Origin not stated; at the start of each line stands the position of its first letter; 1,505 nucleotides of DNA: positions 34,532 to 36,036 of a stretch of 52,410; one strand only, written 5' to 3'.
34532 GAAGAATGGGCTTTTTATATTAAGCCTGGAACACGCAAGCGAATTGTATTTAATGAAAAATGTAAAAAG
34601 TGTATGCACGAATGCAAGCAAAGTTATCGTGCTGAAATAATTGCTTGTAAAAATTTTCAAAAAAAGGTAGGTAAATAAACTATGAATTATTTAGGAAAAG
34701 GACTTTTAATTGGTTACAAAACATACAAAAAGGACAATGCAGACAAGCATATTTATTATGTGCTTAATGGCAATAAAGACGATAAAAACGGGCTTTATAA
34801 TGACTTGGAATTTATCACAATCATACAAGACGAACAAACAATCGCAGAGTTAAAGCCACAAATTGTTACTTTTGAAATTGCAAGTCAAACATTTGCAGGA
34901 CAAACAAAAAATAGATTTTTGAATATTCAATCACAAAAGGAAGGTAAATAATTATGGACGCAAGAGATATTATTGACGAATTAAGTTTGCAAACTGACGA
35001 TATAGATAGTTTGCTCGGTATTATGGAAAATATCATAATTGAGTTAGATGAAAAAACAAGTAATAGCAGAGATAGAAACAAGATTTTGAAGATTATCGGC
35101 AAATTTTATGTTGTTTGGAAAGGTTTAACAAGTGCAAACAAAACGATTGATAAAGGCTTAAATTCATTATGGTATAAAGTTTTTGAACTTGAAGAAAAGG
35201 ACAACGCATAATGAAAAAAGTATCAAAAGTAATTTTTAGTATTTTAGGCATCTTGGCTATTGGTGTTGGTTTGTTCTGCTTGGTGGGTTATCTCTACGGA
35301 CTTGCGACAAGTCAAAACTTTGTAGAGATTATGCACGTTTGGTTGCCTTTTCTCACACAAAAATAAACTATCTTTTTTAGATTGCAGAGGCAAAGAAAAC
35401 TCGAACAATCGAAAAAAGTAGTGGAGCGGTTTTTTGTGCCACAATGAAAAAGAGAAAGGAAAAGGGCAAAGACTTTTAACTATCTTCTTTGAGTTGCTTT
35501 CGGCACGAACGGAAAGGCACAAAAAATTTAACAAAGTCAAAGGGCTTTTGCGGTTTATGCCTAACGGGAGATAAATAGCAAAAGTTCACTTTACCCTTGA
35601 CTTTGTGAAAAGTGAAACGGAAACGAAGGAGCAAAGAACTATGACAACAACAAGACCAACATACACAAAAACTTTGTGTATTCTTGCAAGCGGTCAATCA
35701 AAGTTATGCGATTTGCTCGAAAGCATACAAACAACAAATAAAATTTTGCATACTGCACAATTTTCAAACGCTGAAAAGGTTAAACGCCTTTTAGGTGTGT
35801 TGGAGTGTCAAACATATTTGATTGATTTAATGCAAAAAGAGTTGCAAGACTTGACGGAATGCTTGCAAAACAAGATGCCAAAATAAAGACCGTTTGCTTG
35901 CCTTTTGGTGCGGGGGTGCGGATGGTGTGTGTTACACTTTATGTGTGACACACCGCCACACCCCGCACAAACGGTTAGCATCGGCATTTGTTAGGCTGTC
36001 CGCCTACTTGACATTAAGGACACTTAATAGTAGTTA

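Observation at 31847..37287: Compact integrated element: serine integrase + cI/Cro switch + rolling-circle Rep, with no structural or transfer genes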

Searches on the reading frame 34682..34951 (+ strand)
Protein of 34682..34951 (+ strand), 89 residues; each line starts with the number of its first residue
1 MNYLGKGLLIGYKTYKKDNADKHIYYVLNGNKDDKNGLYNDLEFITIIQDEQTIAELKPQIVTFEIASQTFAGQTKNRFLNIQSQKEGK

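Call 4: search_protein_families(library=pfam, proteins=[window:34682-34951:+], max_evalue=0.01)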
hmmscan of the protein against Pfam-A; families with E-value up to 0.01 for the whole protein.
window:34682-34951:+ (89 aa): 0 families

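Call 5: search_protein_families(library=phrogs, proteins=[window:34682-34951:+], max_evalue=0.01)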
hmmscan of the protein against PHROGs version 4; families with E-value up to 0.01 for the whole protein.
window:34682-34951:+ (89 aa): 0 families

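Call 24: search_protein_families(library=ncbifam, proteins=[window:34682-34951:+], max_evalue=0.01)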
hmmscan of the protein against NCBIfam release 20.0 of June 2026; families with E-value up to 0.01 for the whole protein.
window:34682-34951:+ (89 aa): 0 families

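Call 35: find_homologous_proteins(query=window:34682-34951:+, max_evalue=0.001)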
Query window:34682-34951:+ (89 aa): 25 proteins with E <= 0.001 among 25 candidates.
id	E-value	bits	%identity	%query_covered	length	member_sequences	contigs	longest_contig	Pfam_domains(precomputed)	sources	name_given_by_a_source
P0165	9.0e-51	187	99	100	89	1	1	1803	-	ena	-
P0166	1.9e-49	183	96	100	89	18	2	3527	-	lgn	-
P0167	6.8e-49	181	93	100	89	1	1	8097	-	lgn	-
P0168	4.2e-48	179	93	100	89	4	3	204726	-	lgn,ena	-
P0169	6.1e-48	178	91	100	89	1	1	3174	-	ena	-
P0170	9.3e-48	178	93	100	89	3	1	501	-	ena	-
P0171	1.3e-47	177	93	100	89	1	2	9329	-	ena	-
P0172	5.5e-47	175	87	100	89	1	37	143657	-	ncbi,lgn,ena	-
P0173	2.4e-46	173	92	100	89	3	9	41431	-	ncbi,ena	-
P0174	1.2e-45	171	89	100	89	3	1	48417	-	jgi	-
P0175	4.0e-44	166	88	100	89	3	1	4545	-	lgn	-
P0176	8.2e-44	165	85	98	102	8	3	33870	-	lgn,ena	-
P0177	4.6e-42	160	83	99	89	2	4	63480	-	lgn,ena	-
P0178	3.9e-40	154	82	100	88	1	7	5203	-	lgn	-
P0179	5.9e-40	153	79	100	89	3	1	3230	-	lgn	-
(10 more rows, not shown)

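Call 38: search_solved_structures(query=A2, max_evalue=10, show_alignments=2)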
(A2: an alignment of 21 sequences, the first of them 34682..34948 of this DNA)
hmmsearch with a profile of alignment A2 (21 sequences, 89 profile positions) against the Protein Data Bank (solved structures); distinct sequences matched with E-value up to 10: 4.
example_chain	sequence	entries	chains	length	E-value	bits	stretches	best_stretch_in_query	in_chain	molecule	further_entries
3p7l_A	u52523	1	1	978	0.87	13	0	53-76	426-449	Insulin-degrading enzyme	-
3p7o_A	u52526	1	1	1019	0.95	12.9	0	53-76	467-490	Insulin-degrading enzyme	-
3tuv_A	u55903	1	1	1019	1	12.8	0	53-76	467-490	Insulin-degrading enzyme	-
1mqt_A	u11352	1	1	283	1.3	12.4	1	2-34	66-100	Polyprotein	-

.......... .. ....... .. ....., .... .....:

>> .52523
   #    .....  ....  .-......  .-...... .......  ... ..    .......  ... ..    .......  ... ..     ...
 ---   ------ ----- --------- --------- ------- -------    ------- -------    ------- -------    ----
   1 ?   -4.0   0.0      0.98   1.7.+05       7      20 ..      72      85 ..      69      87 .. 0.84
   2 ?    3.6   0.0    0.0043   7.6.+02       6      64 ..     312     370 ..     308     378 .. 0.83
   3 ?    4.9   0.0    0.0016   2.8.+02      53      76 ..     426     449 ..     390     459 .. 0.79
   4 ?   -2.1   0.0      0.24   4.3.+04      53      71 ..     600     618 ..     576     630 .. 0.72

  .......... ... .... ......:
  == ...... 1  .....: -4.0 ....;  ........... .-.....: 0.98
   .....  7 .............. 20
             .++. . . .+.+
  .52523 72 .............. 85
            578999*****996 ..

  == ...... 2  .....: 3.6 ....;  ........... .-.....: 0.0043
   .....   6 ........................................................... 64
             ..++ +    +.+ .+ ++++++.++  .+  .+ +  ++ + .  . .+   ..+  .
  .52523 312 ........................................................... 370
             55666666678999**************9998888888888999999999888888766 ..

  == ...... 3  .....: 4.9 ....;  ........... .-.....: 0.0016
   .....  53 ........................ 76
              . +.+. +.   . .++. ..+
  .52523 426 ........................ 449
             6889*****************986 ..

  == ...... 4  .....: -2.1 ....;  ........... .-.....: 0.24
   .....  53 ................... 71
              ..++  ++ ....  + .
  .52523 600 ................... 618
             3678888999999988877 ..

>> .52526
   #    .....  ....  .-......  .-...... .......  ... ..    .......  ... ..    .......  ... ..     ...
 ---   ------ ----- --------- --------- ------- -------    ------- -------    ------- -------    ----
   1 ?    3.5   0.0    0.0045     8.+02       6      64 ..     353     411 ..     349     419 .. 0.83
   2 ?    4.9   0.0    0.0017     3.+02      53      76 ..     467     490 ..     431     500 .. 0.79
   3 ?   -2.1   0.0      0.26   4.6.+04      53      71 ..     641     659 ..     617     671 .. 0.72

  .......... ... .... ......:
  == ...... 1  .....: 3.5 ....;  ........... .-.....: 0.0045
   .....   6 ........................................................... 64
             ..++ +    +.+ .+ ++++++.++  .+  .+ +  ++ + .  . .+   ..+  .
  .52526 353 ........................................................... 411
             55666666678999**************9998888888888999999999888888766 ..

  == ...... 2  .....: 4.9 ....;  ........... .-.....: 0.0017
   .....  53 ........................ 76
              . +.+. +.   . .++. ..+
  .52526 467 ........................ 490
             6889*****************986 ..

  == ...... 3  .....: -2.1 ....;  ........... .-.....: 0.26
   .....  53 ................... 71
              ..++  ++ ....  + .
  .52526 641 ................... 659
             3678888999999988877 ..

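Call 45: predict_structure(alignment_id=A2)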
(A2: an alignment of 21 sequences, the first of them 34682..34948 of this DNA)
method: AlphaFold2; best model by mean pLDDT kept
length: 89 residues; sequences in the alignment: 21
mean_pLDDT: 89.0   pTM: 0.76
mean pLDDT of the five models: 89.0, 87.4, 83.3, 82.7, 81.9
residues with pLDDT >= 90: 56; 70-90: 29; 50-70: 2; < 50: 2
segments of 3 or more residues with pLDDT < 50: none
pLDDT, mean of each block of 10 residues (from residue 1): 88 96 95 84 92 93 91 88 74
secondary structure, 60 per line:
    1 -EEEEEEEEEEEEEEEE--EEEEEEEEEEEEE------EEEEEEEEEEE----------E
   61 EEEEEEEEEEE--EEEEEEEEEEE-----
elements in order: E2-17 E20-32 E39-49 E60-71 E74-84

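Call 47: fold_search(model_id=the predicted structure, library=pdb)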
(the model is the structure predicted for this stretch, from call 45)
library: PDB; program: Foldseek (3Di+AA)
matches with E <= 10: 734; with E <= 0.001: 0
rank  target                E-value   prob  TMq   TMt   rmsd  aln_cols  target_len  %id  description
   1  4dam_K                4.1e-03  1.00  0.51  0.43   6.3       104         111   12  Crystal structure of small single-stranded DNA-binding protein from Streptomyces coelicolor (released 2013-01-16)
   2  4dam_F                4.9e-03  1.00  0.57  0.47   5.5       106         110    9  Crystal structure of small single-stranded DNA-binding protein from Streptomyces coelicolor (released 2013-01-16)
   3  7f5y_B                5.1e-03  1.00  0.53  0.42   6.5       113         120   11  Crystal structure of the single-stranded dna-binding protein from Mycobacterium tuberculosis- Form III (released 2022-05-11)
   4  4dam_A                5.7e-03  1.00  0.53  0.44   6.4       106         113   11  Crystal structure of small single-stranded DNA-binding protein from Streptomyces coelicolor (released 2013-01-16)
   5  4dam_B                7.0e-03  1.00  0.59  0.50   5.0       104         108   12  Crystal structure of small single-stranded DNA-binding protein from Streptomyces coelicolor (released 2013-01-16)
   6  4dam_H                7.4e-03  1.00  0.54  0.46   6.2       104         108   12  Crystal structure of small single-stranded DNA-binding protein from Streptomyces coelicolor (released 2013-01-16)
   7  1x3g_A                9.2e-03  1.00  0.53  0.44   4.7       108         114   11  Crystal structure of the single-stranded DNA-binding protein from Mycobacterium SMEGMATIS (released 2005-08-15)
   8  8s4t_A                9.7e-03  0.99  0.42  0.30   7.8       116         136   16  DNA bound structure of PrgE from plasmid pCF10 (released 2024-05-29)
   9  8s4s_B                1.2e-02  0.99  0.43  0.31   8.0       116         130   16  PrgE from plasmid pCF10 (released 2024-05-29)
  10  8s4s_A                1.3e-02  0.99  0.42  0.31   7.9       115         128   16  PrgE from plasmid pCF10 (released 2024-05-29)
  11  1ue5_A                1.5e-02  1.00  0.58  0.46   5.6       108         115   10  Crystal structure of the single-stranded dna-binding protein from mycobacterium tuberculosis (released 2004-02-10)
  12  4dam_E                1.6e-02  1.00  0.52  0.44   6.6       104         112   12  Crystal structure of small single-stranded DNA-binding protein from Streptomyces coelicolor (released 2013-01-16)
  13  3afp_A                1.6e-02  1.00  0.55  0.46   5.4       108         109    9  Crystal structure of the single-stranded DNA binding protein from Mycobacterium leprae (Form I) (released 2010-10-06)
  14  4dk6_C                1.8e-02  1.00  0.49  0.50   6.7       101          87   11  Structure of Editosome protein (released 2012-07-04)
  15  2vw9_A                1.9e-02  1.00  0.54  0.46   6.5       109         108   10  Single stranded DNA binding protein complex from Helicobacter pylori (released 2009-06-02)
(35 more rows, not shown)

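Call 77: fold_search(model_id=the predicted structure, library=viral)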
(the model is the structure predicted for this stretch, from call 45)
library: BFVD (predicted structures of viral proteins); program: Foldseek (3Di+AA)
matches with E <= 10: 1088; with E <= 0.001: 1
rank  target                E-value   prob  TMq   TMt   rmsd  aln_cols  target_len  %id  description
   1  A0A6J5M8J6            6.3e-04  1.00  0.54  0.44   6.2       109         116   20  Uncharacterized protein [uncultured Caudovirales phage]
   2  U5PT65                2.0e-03  1.00  0.54  0.41   6.0       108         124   12  Single stranded DNA-binding protein [Clavibacter phage CN1A]
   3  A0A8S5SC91            2.4e-03  1.00  0.53  0.40   6.5       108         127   10  Single strand binding protein [Siphoviridae sp. ctqBc4]
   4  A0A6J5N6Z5            2.9e-03  1.00  0.48  0.41   6.2       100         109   14  Uncharacterized protein [uncultured Caudovirales phage]
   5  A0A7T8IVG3            4.3e-03  1.00  0.53  0.31   5.7       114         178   10  (no name in the UniProt tables at hand)
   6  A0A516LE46            5.0e-03  1.00  0.47  0.40   6.4        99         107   12  (no name in the UniProt tables at hand)
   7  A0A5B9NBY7            5.6e-03  1.00  0.54  0.36   6.5       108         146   11  (no name in the UniProt tables at hand)
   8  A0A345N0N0            5.9e-03  1.00  0.45  0.45   5.7        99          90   13  (no name in the UniProt tables at hand)
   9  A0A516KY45            6.2e-03  1.00  0.42  0.27   7.6       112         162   11  (no name in the UniProt tables at hand)
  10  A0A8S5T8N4            6.9e-03  1.00  0.46  0.42   5.3       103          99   10  DUF3127 domain-containing protein [Siphoviridae sp. ctmwf23]
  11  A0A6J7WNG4            7.6e-03  1.00  0.50  0.35   6.5       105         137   13  Ssb, single-stranded DNA-binding protein [uncultured Caudovirales phage]
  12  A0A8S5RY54            7.6e-03  1.00  0.52  0.34   6.0       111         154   12  Single-stranded DNA-binding protein [Myoviridae sp. ctNQV2]
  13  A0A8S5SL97            9.4e-03  1.00  0.53  0.36   8.1       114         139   10  Single-stranded DNA-binding protein [Podoviridae sp. ctHMt20]
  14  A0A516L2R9            9.4e-03  1.00  0.47  0.43   5.0        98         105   15  (no name in the UniProt tables at hand)
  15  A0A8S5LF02            1.0e-02  1.00  0.56  0.41   6.4       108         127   12  Single strand binding protein [Siphoviridae sp. ct3CA7]
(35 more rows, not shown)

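Call 105: search_protein_families(library=padloc, proteins=[window:34682-34951:+], max_evalue=0.01)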
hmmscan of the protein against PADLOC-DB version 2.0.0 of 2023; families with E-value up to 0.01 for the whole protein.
window:34682-34951:+ (89 aa): 0 families

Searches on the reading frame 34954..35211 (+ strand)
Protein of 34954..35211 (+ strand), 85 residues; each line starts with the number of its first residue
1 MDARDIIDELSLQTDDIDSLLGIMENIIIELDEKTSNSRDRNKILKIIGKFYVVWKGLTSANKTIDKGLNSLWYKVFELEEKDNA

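Call 4: search_protein_families(library=pfam, proteins=[window:34954-35211:+], max_evalue=0.01)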
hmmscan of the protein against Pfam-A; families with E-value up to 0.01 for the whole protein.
window:34954-35211:+ (85 aa): 0 families

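Call 5: search_protein_families(library=phrogs, proteins=[window:34954-35211:+], max_evalue=0.01)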
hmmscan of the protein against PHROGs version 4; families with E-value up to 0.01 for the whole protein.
window:34954-35211:+ (85 aa): 0 families

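Call 24: search_protein_families(library=ncbifam, proteins=[window:34954-35211:+], max_evalue=0.01)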
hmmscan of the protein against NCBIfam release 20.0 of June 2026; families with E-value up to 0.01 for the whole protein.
window:34954-35211:+ (85 aa): 0 families

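Call 87: search_protein_families(library=pfam, proteins=[window:34954-35211:+], max_evalue=1)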
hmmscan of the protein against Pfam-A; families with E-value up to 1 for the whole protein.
window:34954-35211:+ (85 aa): 1 family
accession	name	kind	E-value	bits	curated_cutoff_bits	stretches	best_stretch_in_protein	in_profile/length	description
PF02582.19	DUF155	-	0.056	14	27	1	10-75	86-150/174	RMND1/Sif2-Sif3/Mrx10, DUF155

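Call 105: search_protein_families(library=padloc, proteins=[window:34954-35211:+], max_evalue=0.01)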
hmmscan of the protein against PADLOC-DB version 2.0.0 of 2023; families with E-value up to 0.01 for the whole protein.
window:34954-35211:+ (85 aa): 0 families

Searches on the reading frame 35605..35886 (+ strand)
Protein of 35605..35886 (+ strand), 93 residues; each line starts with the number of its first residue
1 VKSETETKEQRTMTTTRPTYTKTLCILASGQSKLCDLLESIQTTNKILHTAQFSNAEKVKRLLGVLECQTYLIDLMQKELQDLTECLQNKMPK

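Call 4: search_protein_families(library=pfam, proteins=[window:35605-35886:+], max_evalue=0.01)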
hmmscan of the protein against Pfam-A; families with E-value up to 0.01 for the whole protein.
window:35605-35886:+ (93 aa): 1 family
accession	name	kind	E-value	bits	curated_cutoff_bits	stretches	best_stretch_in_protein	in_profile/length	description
PF01628.27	HrcA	-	0.006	17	22.2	1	41-78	129-166/215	HrcA protein C terminal domain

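Call 5: search_protein_families(library=phrogs, proteins=[window:35605-35886:+], max_evalue=0.01)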
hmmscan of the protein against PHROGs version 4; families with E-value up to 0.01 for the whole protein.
window:35605-35886:+ (93 aa): 0 families

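Call 24: search_protein_families(library=ncbifam, proteins=[window:35605-35886:+], max_evalue=0.01)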
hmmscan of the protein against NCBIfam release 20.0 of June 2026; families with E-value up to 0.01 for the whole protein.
window:35605-35886:+ (93 aa): 0 families

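Call 87: search_protein_families(library=pfam, proteins=[window:35641-35886:+], max_evalue=1)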
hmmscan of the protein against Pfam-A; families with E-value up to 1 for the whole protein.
window:35641-35886:+ (81 aa): 3 families
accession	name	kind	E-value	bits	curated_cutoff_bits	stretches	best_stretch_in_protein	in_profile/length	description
PF01628.27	HrcA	-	0.0071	16.8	22.2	1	30-66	130-166/215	HrcA protein C terminal domain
PF08016.18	PKD_channel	-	0.019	14.8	22.4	1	14-60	156-203/225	Polycystin cation channel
PF14156.11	AbbA_antirepres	-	0.062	13.7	27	1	43-72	10-39/63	Antirepressor AbbA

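Call 105: search_protein_families(library=padloc, proteins=[window:35641-35886:+], max_evalue=0.01)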
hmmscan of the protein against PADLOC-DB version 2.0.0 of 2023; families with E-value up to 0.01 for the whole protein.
window:35641-35886:+ (81 aa): 0 families
